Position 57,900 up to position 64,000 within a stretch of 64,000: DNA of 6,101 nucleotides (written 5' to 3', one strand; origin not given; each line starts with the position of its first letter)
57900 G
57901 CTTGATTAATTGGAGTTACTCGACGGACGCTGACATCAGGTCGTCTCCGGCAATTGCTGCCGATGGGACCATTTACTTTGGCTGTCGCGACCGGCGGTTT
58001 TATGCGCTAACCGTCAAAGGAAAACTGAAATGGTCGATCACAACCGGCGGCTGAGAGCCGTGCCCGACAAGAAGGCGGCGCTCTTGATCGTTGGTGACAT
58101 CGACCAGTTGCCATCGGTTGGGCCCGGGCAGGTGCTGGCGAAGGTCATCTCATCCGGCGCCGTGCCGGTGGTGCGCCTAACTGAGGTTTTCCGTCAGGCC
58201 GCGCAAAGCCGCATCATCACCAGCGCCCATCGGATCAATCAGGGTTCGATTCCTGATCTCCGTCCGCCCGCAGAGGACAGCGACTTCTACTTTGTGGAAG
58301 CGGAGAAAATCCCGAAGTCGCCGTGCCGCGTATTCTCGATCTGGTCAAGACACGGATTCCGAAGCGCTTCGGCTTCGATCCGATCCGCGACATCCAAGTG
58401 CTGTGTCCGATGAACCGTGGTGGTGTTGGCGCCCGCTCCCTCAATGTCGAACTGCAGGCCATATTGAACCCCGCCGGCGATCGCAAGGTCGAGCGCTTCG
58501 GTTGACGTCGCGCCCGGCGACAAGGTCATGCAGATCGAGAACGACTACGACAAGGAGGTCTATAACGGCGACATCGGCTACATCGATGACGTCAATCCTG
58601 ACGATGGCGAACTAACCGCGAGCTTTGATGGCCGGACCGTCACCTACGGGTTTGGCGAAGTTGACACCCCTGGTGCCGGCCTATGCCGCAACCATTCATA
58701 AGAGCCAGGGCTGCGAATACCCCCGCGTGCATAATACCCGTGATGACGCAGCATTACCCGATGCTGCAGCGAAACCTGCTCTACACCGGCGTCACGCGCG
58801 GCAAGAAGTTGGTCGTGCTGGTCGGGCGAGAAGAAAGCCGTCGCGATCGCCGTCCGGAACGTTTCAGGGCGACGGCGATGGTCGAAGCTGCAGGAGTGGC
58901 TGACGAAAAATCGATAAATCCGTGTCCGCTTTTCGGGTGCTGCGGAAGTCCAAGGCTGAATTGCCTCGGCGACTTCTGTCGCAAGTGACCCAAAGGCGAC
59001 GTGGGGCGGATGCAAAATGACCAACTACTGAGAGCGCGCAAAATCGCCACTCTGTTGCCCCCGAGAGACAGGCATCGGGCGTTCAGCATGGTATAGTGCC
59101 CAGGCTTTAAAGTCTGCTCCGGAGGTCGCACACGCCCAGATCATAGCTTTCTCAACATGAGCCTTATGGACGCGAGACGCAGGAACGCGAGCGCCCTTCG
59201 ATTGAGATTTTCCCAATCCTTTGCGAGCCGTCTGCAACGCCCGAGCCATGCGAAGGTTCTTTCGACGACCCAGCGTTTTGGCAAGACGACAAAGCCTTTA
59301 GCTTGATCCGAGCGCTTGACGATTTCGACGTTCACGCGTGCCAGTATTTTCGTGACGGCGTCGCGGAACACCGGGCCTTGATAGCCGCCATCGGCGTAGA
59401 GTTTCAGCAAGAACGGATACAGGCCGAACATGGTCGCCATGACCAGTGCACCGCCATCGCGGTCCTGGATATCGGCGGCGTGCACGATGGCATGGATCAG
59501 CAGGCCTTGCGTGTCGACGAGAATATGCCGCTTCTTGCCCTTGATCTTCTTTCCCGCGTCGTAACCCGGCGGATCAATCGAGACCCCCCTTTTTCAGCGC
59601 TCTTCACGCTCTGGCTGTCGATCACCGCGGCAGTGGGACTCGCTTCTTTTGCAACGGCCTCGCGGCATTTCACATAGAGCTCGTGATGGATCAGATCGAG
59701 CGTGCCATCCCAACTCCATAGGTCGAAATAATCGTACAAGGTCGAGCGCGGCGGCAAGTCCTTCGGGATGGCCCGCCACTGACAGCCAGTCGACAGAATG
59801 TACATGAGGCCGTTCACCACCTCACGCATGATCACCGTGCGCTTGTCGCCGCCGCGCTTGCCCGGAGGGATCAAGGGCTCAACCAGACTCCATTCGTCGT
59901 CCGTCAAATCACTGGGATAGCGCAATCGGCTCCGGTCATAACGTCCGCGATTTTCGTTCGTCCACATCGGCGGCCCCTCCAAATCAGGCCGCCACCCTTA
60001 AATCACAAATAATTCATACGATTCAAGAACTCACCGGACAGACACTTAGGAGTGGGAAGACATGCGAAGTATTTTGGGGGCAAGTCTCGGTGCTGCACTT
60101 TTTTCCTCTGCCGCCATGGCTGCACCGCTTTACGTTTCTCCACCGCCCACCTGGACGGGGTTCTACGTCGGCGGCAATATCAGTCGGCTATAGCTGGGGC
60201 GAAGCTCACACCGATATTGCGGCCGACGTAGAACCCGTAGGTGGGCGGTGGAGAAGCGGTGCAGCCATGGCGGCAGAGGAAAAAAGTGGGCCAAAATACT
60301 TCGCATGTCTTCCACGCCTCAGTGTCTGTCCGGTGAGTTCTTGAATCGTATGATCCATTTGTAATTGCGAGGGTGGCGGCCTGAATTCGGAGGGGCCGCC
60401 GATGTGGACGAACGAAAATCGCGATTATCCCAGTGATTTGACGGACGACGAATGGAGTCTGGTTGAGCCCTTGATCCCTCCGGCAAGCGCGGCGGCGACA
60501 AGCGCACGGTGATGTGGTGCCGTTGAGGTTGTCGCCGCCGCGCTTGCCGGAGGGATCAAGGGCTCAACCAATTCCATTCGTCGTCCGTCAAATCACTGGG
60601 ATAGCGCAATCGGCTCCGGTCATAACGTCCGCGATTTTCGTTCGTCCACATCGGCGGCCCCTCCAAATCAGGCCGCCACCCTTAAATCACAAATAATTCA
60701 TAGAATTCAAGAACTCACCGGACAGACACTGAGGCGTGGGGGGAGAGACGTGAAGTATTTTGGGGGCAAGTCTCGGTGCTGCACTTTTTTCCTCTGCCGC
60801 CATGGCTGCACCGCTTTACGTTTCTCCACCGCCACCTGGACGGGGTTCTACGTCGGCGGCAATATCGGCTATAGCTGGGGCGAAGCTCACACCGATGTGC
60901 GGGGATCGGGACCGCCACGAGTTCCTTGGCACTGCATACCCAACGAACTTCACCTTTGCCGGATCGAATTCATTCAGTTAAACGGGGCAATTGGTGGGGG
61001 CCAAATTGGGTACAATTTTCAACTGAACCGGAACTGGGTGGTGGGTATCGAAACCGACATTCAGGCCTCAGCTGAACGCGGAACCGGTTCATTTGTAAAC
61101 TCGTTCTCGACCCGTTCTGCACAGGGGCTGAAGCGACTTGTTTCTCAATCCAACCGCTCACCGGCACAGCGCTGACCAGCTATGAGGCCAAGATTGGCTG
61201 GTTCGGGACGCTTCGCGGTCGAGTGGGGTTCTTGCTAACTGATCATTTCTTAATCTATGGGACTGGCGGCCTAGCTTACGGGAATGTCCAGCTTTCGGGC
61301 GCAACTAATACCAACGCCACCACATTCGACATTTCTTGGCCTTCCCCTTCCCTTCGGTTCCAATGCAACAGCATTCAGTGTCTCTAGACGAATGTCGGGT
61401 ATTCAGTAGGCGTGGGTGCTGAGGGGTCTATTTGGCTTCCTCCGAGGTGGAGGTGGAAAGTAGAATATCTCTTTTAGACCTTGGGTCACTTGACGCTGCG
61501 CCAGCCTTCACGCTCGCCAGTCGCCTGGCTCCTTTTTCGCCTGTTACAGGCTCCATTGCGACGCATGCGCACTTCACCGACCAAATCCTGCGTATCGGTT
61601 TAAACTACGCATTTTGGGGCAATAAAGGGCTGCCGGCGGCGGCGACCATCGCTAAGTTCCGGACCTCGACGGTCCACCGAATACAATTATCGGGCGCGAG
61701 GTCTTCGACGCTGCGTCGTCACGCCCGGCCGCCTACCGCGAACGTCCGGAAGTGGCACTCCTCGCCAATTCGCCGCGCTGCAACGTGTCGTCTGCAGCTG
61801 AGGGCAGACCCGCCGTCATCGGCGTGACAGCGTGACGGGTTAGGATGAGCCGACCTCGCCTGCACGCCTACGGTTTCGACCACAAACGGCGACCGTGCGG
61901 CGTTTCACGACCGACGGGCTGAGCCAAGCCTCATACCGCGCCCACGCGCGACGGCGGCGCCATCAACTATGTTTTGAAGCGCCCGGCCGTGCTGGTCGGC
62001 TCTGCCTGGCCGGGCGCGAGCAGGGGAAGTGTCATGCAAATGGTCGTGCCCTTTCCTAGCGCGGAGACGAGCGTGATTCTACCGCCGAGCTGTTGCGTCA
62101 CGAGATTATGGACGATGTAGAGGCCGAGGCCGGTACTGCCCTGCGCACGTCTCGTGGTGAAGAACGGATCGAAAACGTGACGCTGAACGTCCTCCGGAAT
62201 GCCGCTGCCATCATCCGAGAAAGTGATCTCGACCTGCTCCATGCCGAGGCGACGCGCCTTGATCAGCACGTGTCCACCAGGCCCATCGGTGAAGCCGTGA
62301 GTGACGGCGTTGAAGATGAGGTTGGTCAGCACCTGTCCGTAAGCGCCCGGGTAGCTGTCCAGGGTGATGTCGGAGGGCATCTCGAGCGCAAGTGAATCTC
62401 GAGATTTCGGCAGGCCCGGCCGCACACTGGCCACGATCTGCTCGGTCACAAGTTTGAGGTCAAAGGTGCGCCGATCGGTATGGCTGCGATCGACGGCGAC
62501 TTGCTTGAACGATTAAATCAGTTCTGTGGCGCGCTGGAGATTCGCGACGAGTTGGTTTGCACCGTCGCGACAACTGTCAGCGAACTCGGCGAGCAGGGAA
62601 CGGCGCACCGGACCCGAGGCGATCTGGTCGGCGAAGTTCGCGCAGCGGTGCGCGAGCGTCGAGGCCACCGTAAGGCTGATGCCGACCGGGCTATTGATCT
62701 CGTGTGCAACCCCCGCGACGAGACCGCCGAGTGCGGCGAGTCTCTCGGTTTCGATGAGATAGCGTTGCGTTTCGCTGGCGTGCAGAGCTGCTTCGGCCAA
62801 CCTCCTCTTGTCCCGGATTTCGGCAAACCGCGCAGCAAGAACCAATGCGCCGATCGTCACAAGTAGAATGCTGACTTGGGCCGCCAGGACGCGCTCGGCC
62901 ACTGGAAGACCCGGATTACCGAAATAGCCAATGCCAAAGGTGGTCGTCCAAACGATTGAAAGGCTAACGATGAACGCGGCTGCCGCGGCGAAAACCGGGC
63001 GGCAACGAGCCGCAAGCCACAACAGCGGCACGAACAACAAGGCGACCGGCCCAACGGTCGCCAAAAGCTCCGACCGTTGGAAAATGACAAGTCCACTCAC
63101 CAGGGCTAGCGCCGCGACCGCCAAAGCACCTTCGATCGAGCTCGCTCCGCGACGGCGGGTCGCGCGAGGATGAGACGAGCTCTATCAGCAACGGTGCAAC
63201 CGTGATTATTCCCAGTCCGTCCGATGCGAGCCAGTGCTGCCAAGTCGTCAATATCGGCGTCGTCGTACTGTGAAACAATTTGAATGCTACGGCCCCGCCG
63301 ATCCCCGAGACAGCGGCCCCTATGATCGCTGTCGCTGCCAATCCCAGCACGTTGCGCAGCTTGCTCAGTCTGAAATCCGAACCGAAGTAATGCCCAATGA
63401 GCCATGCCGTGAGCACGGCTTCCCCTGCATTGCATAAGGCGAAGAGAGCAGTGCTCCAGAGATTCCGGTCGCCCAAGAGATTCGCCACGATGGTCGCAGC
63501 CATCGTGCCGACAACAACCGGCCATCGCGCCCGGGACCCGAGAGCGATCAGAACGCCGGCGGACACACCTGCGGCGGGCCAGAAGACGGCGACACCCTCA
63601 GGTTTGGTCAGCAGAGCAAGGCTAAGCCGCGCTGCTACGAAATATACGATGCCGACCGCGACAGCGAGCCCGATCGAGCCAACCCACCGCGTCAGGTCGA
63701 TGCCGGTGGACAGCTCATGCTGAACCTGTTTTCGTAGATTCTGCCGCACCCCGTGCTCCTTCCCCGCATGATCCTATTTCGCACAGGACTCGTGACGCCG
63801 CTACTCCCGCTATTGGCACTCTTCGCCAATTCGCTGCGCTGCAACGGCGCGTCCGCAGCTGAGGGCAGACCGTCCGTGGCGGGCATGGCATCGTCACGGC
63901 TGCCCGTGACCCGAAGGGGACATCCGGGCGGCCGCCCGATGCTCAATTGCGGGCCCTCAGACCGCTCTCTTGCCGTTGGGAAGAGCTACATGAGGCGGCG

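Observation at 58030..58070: Abrupt mid-gene junction between PVC-like and Bradyrhizobium-like DNA (probable chimeric contig)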

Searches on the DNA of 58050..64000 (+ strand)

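Call 9: search_dna_similar(query=window:58050-64000:+, collection=plasmids, mode=near, max_rows=20)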
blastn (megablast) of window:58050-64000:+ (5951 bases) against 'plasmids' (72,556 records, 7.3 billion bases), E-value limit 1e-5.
Records with a match: 10; places in all: 14; records where one place covers at least 80% of the query: 0.
Best place of each record, by identity: 80-90% 1; 60-80% 9.
By first word of the organism name: Methylosinus 2; Acidiphilium 2; Bradyrhizobium 1; Paracoccus 1; Rhodobacteraceae 1; Acidithiobacillus 1; Acidibrevibacterium 1; Methylocystis 1.
By predicted mobility (MOB-suite, as given by PLSDB): non-mobilizable 4; conjugative 3; mobilizable 3.
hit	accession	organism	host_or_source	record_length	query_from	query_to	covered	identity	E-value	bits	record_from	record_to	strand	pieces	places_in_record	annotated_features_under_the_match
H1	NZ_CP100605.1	Bradyrhizobium sp. Ash2021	-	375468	1093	1999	15%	84.2%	0e+0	878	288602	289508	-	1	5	IS5 family transposase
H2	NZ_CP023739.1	Methylosinus trichosporium OB3b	isolate,soil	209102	1093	1997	15%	75.3%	6e-112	414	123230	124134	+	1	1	IS5 family transposase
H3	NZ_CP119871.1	Methylosinus trichosporium OB3b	Whole Organism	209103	1093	1997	15%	75.3%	6e-112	414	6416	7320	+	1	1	IS5 family transposase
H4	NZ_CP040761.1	Paracoccus liaowanqingii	Tibetan antelope,cell culture,feces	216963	8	853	14%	75.7%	4e-109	405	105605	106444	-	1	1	ATP-dependent RecD-like DNA helicase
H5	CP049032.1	Rhodobacteraceae bacterium SC52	Apostichopus japonicus,pure ...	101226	38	853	14%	75.8%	5e-108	401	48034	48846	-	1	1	none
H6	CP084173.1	Acidithiobacillus ferrooxidans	cell culture,River sediment polluted by ...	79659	24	853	14%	73.6%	2e-76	296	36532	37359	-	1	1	none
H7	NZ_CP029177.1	Acidibrevibacterium fodinaquatile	cell culture,acidic mine water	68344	25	852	14%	72.7%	5e-63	252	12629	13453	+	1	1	ATP-dependent RecD-like DNA helicase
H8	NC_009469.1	Acidiphilium cryptum JF-5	-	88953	51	853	13%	73.6%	2e-72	283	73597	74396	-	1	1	ATP-dependent RecD-like DNA helicase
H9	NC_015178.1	Acidiphilium multivorum AIU301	-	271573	51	853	13%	73.5%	8e-71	278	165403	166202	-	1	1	ATP-dependent RecD-like DNA helicase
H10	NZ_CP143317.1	Methylocystis iwaonis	cell culture,rice rhizosphere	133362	1407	1573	3%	79.6%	5e-23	119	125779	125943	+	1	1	none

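Call 18: get_annotated_region(hit=H4, flank=3000)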
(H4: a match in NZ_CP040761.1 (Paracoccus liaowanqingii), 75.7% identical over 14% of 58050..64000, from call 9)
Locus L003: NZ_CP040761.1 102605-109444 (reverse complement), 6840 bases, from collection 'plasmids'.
description: Paracoccus liaowanqingii strain 2251 plasmid unnamed5, complete sequence
organism: Paracoccus liaowanqingii (NCBI taxid 2560053)
taxonomy: Bacteria; Pseudomonadota; Alphaproteobacteria; Rhodobacterales; Paracoccaceae; Paracoccus; Paracoccus liaowanqingii
host: -; source: Tibetan antelope,cell culture,feces; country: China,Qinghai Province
typing (MOB-suite, as given by PLSDB): mobilizable; replicon rep_cluster_565; relaxase MOBP
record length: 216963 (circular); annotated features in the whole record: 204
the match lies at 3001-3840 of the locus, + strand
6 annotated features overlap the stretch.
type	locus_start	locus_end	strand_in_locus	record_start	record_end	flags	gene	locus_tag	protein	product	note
CDS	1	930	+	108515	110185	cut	-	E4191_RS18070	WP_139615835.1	alpha-amylase family protein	-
CDS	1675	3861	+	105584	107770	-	-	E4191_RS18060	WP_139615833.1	ATP-dependent RecD-like DNA helicase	-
CDS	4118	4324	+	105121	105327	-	-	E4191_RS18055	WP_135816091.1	cold-shock protein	-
CDS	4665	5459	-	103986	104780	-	-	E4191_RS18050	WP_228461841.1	helix-turn-helix domain-containing protein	-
CDS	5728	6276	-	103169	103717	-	-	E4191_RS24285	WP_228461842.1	hypothetical protein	-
CDS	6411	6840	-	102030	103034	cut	-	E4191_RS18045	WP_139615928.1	alpha/beta hydrolase family protein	-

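Call 19: get_annotated_region(hit=H1, flank=3000)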
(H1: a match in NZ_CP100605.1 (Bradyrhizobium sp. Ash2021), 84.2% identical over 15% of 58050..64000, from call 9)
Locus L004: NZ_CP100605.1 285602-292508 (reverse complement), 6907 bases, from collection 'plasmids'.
description: Bradyrhizobium sp. Ash2021 plasmid p_unamed, complete sequence
organism: Bradyrhizobium sp. Ash2021 (NCBI taxid 2954771)
taxonomy: Bacteria; Pseudomonadota; Alphaproteobacteria; Hyphomicrobiales; Nitrobacteraceae; Bradyrhizobium; Bradyrhizobium sp. Ash2021
host: -; source: -; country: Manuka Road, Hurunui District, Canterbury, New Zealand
typing (MOB-suite, as given by PLSDB): conjugative; relaxase MOBP; mating-pair formation MPF_T
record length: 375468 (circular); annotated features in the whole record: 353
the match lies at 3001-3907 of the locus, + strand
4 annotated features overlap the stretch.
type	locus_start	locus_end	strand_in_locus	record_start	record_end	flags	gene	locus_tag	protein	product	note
CDS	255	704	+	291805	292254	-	-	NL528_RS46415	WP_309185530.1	hypothetical protein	-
CDS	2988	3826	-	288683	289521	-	-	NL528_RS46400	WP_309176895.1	IS5 family transposase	-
CDS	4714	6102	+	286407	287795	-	ltrA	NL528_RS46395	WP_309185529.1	group II intron reverse transcriptase/maturase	GO:0000373 - Group II intron splicing [Evidence IEA]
CDS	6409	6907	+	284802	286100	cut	-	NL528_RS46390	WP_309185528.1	adenylate/guanylate cyclase domain-containing protein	-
